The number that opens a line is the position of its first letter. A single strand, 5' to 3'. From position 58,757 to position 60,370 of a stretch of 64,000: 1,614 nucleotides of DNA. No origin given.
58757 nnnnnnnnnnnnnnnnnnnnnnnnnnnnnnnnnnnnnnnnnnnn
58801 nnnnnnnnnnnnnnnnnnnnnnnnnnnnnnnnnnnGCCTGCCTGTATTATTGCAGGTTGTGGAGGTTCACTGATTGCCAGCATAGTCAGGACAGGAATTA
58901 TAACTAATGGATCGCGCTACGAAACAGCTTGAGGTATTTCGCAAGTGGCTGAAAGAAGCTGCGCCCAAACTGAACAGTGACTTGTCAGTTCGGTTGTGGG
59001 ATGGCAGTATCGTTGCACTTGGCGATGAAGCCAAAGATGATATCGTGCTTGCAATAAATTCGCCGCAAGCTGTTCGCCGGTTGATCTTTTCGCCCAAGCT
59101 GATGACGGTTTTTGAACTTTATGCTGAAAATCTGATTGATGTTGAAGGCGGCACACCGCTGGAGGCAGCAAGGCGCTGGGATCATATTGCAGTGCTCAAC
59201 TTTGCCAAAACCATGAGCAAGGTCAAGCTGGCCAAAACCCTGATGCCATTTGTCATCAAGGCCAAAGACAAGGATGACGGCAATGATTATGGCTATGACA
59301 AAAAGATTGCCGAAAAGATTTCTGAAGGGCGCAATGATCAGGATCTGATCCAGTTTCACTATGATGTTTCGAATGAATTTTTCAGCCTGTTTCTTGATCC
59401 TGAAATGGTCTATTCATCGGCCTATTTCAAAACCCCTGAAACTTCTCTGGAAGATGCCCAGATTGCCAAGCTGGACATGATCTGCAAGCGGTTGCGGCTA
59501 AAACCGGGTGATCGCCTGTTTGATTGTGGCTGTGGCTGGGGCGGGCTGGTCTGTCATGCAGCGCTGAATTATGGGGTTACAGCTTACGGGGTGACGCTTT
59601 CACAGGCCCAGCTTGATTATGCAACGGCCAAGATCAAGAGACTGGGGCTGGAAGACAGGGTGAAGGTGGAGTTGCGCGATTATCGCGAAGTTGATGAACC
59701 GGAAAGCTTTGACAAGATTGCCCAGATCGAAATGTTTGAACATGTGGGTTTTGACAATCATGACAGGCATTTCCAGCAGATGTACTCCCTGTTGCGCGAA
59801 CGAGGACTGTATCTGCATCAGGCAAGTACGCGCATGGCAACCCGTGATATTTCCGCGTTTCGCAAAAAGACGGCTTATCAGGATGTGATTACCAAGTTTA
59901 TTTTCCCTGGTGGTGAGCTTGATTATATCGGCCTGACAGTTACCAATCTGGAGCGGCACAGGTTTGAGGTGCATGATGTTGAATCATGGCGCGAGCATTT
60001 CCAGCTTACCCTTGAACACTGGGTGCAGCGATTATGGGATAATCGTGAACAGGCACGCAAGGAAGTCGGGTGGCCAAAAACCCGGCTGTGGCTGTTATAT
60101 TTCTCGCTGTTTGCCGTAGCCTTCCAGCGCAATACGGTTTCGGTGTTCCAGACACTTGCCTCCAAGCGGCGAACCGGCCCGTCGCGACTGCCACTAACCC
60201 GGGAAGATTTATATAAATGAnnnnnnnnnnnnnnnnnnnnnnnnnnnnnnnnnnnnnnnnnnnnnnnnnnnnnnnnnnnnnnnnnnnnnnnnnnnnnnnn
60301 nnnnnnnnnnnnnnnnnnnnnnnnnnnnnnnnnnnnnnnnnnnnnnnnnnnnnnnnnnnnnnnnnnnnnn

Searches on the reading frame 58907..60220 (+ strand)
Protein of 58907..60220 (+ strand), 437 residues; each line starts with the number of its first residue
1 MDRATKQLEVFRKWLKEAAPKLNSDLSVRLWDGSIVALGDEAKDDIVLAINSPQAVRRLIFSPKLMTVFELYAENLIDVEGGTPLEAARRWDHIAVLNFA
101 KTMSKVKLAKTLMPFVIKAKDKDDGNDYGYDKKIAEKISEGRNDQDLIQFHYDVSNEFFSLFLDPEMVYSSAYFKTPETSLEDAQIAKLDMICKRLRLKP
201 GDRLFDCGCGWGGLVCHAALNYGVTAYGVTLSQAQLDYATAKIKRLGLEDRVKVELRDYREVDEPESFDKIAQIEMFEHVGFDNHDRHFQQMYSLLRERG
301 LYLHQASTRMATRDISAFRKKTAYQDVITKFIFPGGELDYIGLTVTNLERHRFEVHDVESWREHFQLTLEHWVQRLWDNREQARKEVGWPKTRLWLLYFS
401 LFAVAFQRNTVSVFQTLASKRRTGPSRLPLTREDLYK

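Call 16: list_cluster_members(proteins=[P0001, P0005, window:58907-60220:+])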
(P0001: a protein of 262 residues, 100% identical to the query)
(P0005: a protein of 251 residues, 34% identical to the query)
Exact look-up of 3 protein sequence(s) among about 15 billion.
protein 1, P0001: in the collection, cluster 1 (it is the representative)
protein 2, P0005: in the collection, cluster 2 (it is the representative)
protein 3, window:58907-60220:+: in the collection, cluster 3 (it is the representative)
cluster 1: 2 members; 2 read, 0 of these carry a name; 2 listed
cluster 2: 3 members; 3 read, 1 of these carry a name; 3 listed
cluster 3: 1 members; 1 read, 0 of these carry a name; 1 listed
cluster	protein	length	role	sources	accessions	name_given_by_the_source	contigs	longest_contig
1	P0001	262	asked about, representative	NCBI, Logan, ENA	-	-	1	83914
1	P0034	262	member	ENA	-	-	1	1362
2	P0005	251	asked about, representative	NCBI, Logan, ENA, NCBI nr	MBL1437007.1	MAG: LytTR family transcriptional regulator [Rhodobacteraceae bacterium] | LytTR family transcriptional regulator [Paracoccaceae bacterium]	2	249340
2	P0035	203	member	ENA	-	-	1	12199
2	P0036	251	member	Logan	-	-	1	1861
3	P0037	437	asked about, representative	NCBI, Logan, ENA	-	-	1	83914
